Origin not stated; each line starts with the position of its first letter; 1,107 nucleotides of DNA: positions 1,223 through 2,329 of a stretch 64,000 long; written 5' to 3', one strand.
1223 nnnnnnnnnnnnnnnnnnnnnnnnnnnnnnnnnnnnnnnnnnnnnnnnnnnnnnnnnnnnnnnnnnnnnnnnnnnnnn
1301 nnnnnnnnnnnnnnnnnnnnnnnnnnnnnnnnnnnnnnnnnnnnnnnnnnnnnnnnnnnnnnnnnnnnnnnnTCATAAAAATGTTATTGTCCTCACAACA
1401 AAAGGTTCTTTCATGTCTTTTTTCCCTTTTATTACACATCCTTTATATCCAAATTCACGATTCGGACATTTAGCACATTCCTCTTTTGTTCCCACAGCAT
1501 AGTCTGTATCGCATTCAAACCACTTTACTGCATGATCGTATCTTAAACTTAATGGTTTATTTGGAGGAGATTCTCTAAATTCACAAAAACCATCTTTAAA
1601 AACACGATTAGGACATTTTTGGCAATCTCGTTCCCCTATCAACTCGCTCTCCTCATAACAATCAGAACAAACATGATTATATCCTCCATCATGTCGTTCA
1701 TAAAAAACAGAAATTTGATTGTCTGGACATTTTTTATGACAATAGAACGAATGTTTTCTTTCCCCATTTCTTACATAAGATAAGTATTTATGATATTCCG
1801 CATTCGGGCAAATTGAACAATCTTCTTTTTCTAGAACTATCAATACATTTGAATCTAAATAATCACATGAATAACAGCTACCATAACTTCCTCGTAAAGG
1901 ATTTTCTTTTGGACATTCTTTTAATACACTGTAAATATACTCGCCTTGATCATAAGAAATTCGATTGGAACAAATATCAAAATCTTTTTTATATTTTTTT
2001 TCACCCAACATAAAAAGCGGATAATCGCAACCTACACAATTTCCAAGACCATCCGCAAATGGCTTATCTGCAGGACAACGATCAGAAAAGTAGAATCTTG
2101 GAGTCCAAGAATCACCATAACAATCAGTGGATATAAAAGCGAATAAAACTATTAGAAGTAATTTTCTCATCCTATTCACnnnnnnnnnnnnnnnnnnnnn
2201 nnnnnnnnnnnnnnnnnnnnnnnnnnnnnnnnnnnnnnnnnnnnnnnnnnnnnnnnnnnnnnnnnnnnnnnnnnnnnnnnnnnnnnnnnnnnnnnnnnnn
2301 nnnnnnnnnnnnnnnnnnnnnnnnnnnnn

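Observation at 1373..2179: Cys-rich secreted gene inserted between ftsK and lolA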

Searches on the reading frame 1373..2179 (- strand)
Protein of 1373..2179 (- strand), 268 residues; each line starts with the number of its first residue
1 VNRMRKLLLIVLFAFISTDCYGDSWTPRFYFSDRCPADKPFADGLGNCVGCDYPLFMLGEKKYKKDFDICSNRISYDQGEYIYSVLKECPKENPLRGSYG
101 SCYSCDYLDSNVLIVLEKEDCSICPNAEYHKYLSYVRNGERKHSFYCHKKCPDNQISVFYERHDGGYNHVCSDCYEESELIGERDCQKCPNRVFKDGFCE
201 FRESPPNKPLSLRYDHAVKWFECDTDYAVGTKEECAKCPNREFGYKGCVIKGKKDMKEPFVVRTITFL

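Call 5: search_protein_families(library=pfam, proteins=[window:1373-2179:-], max_evalue=1)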
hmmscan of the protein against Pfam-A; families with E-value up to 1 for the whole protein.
window:1373-2179:- (268 aa): 1 family
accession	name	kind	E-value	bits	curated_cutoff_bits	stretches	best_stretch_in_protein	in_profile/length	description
PF16321.10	Ribosom_S30AE_C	-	0.049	13.8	25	1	142-167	30-55/57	Sigma 54 modulation/S30EA ribosomal protein C terminus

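Call 6: find_encoding_contigs(protein=window:1373-2179:-, flank=6000, max_places=6)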
Protein window:1373-2179:- (268 aa): no gene with exactly this product is on record in the collection.

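Call 7: find_homologous_proteins(query=window:1376-2170:-, max_evalue=1)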
Query seq(265 aa) (265 aa): 5 proteins with E <= 1 among 89 candidates.
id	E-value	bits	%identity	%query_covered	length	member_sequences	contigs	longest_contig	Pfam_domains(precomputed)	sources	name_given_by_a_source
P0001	2.7e-186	636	100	100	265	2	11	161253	-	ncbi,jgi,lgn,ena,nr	ncbi:MAG: hypothetical protein E7021_00075 [Alphaproteobacteria bacterium]|nr:hypothetical protein [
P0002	2.6e-105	370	100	59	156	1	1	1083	-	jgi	-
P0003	1.6e-38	151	36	93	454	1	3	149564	-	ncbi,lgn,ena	-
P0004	4.3e-19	87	28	94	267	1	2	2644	-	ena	-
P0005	2.3e-9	55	32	69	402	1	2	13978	-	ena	-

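Call 9: find_encoding_contigs(protein=P0001, flank=8000, max_places=8)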
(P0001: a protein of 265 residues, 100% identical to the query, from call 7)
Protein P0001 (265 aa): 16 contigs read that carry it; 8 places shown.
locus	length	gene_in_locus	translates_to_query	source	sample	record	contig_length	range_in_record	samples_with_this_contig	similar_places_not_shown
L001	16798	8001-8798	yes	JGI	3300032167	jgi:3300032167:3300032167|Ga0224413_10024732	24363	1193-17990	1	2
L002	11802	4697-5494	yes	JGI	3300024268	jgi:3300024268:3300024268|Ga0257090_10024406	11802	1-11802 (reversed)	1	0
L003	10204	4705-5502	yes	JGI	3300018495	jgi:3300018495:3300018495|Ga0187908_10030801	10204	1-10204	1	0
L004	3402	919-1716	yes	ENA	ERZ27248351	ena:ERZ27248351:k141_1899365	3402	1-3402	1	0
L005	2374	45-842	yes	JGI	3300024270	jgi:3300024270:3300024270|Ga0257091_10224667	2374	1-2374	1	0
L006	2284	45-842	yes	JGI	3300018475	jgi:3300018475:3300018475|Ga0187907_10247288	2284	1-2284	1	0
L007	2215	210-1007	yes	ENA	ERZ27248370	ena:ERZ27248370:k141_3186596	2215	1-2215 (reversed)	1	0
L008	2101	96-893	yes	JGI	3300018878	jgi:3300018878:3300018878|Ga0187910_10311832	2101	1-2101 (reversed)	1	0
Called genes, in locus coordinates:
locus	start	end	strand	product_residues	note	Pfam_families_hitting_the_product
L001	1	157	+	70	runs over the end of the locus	-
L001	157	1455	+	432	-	PF13393:tRNA-synt_His, PF03129:HGTP_anticodon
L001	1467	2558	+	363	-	PF00933:Glyco_hydro_3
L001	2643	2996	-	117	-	PF11969:DcpS_C, PF01230:HIT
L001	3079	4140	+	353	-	PF09839:DUF2066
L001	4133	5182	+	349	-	PF01594:AI-2E_transport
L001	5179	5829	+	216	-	PF22688:Hda_lid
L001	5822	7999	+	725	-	PF13491:FtsK_4TM, PF17854:FtsK_alpha, PF01580:FtsK_SpoIIIE, PF09397:FtsK_gamma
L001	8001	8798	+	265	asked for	-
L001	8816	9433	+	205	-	PF03548:LolA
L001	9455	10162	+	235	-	PF13637:Ank_4 (faint)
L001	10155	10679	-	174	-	PF00486:Trans_reg_C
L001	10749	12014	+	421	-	PF04413:Glycos_transf_N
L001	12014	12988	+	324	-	PF02606:LpxK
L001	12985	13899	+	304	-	PF03279:Lip_A_acyltrans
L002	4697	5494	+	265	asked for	-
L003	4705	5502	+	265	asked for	-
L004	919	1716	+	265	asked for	-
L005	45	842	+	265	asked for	-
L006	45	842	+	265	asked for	-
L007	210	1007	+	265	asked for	-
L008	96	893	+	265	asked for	-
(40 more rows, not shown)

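Call 10: find_encoding_contigs(protein=P0003, flank=8000, max_places=6)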
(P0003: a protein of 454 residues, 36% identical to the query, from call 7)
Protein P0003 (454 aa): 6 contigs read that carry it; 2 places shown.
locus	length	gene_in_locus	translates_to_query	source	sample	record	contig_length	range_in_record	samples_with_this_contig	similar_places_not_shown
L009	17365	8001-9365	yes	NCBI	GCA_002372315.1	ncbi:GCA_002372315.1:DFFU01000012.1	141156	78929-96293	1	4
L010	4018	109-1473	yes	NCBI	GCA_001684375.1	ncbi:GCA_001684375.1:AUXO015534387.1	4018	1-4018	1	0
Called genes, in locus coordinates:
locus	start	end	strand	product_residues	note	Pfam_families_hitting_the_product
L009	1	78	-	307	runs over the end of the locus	-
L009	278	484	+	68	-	-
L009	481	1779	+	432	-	PF13393:tRNA-synt_His, PF03129:HGTP_anticodon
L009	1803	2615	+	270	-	-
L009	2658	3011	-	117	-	PF11969:DcpS_C, PF01230:HIT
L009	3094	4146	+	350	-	PF09839:DUF2066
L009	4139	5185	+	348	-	PF01594:AI-2E_transport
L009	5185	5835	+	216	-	PF00308:Bac_DnaA (faint), PF22688:Hda_lid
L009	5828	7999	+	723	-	PF13491:FtsK_4TM, PF17854:FtsK_alpha, PF01580:FtsK_SpoIIIE, PF09397:FtsK_gamma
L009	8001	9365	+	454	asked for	-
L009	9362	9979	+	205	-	PF03548:LolA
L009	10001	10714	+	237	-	-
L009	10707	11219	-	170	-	PF00486:Trans_reg_C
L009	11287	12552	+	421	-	PF04413:Glycos_transf_N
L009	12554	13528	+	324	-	PF02606:LpxK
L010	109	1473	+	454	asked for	-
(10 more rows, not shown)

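Call 11: find_encoding_contigs(protein=P0004, flank=8000, max_places=4)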
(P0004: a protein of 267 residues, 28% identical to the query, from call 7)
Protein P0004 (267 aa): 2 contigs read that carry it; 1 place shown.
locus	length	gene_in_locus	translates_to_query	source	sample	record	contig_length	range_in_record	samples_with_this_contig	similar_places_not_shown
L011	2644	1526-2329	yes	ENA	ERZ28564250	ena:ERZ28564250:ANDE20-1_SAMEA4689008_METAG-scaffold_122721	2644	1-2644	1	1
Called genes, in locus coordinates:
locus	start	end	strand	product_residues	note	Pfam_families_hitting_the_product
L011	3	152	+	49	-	?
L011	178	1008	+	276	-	PF07661:MORN_2 (faint)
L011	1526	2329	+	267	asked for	-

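Call 12: find_encoding_contigs(protein=P0005, flank=8000, max_places=4)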
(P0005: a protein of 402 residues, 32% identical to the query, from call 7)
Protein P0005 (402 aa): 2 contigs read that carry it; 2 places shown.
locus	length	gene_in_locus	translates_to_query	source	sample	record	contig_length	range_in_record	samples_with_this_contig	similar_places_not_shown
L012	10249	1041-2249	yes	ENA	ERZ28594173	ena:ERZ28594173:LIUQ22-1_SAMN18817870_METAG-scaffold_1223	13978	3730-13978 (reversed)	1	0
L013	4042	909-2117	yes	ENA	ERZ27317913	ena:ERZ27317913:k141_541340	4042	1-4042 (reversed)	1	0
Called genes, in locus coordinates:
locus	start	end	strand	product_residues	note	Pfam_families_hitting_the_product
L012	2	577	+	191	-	?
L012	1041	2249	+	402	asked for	-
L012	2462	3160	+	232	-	-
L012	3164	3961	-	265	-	PF03959:FSH1 (weak)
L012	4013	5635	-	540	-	PF03797:Autotransporter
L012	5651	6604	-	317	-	-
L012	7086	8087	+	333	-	-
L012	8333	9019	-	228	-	-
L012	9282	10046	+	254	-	-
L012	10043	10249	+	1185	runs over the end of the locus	-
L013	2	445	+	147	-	?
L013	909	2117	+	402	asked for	-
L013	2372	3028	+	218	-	-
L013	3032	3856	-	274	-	PF03959:FSH1 (weak)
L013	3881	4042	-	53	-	?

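Call 13: search_protein_families(library=pfam, proteins=[P0003, P0004, P0005], max_evalue=10)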
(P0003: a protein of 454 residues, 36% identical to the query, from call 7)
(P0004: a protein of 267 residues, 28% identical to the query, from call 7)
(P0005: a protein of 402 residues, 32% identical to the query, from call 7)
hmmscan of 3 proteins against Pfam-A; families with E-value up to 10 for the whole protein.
P0003 (454 aa): 1 family
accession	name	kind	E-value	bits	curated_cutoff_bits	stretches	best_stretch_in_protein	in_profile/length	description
PF01907.25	Ribosomal_L37e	-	0.074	13.6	27.6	1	163-186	13-36/53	Ribosomal protein L37e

P0004 (267 aa): 1 family
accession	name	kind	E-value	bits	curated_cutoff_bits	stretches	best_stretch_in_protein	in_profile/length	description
PF07562.20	NCD3G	-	3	8.2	38.9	2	117-138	29-50/54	Nine Cysteines Domain of family 3 GPCR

P0005 (402 aa): 9 families
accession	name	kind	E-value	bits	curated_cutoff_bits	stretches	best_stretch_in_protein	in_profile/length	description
PF06810.17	Phage_scaffold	-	0.055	13.9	35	1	38-117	29-106/170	Phage capsid assembly scaffolding protein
PF12489.13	ARA70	-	0.056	13.9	23.6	1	50-136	37-108/131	Nuclear coactivator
PF05917.16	DUF874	-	0.15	11.6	21.9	1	14-114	111-213/398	Helicobacter pylori protein of unknown function (DUF874)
PF13239.11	2TM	-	0.2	12.2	24.8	1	6-44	41-77/79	2TM domain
PF08505.15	MMR1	-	0.27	11.7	25.2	1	49-124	96-159/269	Mitochondrial Myo2 receptor-related protein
PF03961.19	FapA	-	3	7.8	31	1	33-118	146-236/272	Flagellar Assembly Protein A beta solenoid domain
PF02601.20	Exonuc_VII_L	-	3.8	7.3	35.9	1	48-111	152-211/315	Exonuclease VII, large subunit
PF07851.19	TMEM120A-B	-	5.7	6.5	29.8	1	64-116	2-55/324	TMEM120A/B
PF04791.21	LMBR1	-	7.6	5.7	31.9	0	28-99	195-328/510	LMBR1-like membrane protein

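Call 22: find_homologous_proteins(query=A2, max_evalue=0.01)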
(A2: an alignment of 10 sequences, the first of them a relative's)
Query A2 (10 sequences) (265 aa, profile of the alignment): 36 proteins with E <= 0.01 among 3371 candidates.
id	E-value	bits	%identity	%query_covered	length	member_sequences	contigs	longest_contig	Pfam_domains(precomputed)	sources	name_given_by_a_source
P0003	1.3e-104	367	36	93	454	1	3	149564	-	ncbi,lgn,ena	-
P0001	3.0e-72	261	100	100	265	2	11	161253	-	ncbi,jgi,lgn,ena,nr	ncbi:MAG: hypothetical protein E7021_00075 [Alphaproteobacteria bacterium]|nr:hypothetical protein [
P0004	9.0e-71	256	28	94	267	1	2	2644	-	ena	-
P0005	3.4e-70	255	32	69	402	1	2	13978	-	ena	-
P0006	1.0e-65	240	27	79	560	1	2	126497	-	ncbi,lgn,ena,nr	ncbi:MAG: hypothetical protein IKS41_03575 [Alphaproteobacteria bacterium]|nr:hypothetical protein [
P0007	2.2e-55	206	29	96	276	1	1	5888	-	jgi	-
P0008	9.5e-53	197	28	90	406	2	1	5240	-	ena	-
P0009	1.8e-49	187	27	82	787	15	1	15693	-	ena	-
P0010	2.9e-49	186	29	62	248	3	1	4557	-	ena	-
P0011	1.4e-48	184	28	96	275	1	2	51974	-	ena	-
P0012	2.3e-48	183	26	81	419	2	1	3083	-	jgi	jgi:hypothetical protein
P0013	1.7e-45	174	27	63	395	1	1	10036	-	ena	-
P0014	2.2e-45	173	32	62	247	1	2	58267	-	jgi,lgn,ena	-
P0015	4.6e-45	172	26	80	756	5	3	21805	-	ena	-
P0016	5.7e-44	169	29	77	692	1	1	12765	-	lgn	-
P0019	2.4e-31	127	26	62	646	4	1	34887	-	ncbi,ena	-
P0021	7.1e-30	122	27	82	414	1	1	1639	PF13642.12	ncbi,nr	ncbi:MAG: hypothetical protein IKZ02_02290, partial [Alphaproteobacteria bacterium]|nr:hypothetical 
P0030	4.1e-23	100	40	27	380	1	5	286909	-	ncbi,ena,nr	ncbi:MAG: hypothetical protein IKV03_03350 [Alphaproteobacteria bacterium]|nr:hypothetical protein [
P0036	2.6e-10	58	31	63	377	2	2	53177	-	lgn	-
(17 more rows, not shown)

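Call 24: search_protein_families(library=pfam, proteins=[P0009, P0015, P0016, P0019, P0036, P0006, P0030, P0021, P0013], max_evalue=0.1)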
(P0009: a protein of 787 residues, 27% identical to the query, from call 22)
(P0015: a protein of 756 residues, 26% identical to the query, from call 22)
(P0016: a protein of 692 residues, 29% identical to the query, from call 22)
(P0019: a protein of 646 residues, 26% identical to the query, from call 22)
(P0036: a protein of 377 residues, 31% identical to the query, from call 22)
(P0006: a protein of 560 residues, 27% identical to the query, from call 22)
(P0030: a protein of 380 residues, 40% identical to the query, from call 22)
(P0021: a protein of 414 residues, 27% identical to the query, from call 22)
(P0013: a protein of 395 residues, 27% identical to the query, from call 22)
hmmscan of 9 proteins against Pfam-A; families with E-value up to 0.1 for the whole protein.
P0009 (787 aa): 0 families

P0015 (756 aa): 1 family
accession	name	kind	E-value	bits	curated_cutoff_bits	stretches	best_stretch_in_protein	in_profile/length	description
PF13642.11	DUF4144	-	0.048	14.7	27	0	507-532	33-58/100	protein structure with unknown function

P0016 (692 aa): 0 families

P0019 (646 aa): 0 families

P0036 (377 aa): 0 families

P0006 (560 aa): 0 families

P0030 (380 aa): 0 families

P0021 (414 aa): 2 families
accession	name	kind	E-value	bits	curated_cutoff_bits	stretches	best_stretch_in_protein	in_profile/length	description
PF13642.11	DUF4144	-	0.00023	22.2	27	0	165-190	33-58/100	protein structure with unknown function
PF16919.11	PknG_rubred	-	0.032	14.7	28.5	1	81-123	25-66/74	Protein kinase G rubredoxin domain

P0013 (395 aa): 0 families

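Call 25: search_protein_families(library=ncbifam, proteins=[P0001, P0009, P0015, P0016, P0019, P0036, P0006, P0030, P0005], max_evalue=0.1)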
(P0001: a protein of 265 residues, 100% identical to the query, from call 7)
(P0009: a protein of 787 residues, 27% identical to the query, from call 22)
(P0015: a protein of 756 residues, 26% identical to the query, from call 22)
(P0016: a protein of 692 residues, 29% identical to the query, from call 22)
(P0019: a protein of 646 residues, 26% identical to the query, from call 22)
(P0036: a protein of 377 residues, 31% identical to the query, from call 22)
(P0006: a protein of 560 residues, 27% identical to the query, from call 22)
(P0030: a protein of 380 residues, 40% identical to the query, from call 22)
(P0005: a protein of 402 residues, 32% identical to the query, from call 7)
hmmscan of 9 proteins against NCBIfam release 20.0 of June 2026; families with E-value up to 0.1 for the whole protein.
P0001 (265 aa): 0 families

P0009 (787 aa): 0 families

P0015 (756 aa): 0 families

P0016 (692 aa): 0 families

P0019 (646 aa): 0 families

P0036 (377 aa): 1 family
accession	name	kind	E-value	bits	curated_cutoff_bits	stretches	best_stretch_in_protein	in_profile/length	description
NF007862.0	PRK10574.1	equivalog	0.0018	18.4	138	0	12-51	3-42/145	prepilin peptidase-dependent pilin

P0006 (560 aa): 0 families

P0030 (380 aa): 0 families

P0005 (402 aa): 7 families
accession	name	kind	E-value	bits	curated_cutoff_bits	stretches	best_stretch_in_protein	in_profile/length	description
NF046104.1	PptglHdxlasePcsB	equivalog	0.0024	17.1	450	1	29-112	29-108/400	peptidoglycan hydrolase PcsB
NF008438.0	PRK11281.1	equivalog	0.037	11.8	991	1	35-115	35-222/1113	mechanosensitive channel MscK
NF005283.0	PRK06800.1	equivalog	0.041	13.7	192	1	26-111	16-99/228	flagellar assembly protein H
NF047368.1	collar_FlbB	equivalog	0.044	13.6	110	1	39-115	48-122/193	periplasmic-type flagellar collar protein FlbB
TIGR02169.1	SMC_prok_A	equivalog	0.044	11.4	729.4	1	37-110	218-922/1165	chromosome segregation protein SMC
TIGR03752.1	conj_TIGR03752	hypoth_equivalog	0.077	12.2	241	1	40-111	42-113/471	TIGR03752 family integrating conjugative element protein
TIGR00920.1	2A060605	subfamily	0.095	10.8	778.35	0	3-146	316-455/887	hydroxymethylglutaryl-CoA reductase (NADPH)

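Call 35: predict_structure(alignment_id=A3)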
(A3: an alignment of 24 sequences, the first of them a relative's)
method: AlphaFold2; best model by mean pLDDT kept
length: 265 residues; sequences in the alignment: 24
mean_pLDDT: 85.4   pTM: 0.69
mean pLDDT of the five models: 85.4, 85.4, 85.1, 84.4, 83.8
residues with pLDDT >= 90: 145; 70-90: 81; 50-70: 32; < 50: 7
segments of 3 or more residues with pLDDT < 50: 260-265
pLDDT, mean of each block of 10 residues (from residue 1): 67 54 81 97 96 95 97 95 97 95 92 93 88 71 92 86 86 84 92 87 88 84 87 94 87 60 37
secondary structure, 60 per line:
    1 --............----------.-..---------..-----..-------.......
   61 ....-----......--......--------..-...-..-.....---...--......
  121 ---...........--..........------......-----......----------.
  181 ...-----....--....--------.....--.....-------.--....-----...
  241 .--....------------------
elements in order: H3-14 E54-57 H58-64 E70-75 E78-83 H102-106 E110-112 H115-120 E124-134 E137-146 E153-158 E164-169 H180-183 E189-192 E195-198 E207-211 E214-218 H229-232 E238-241 E244-247
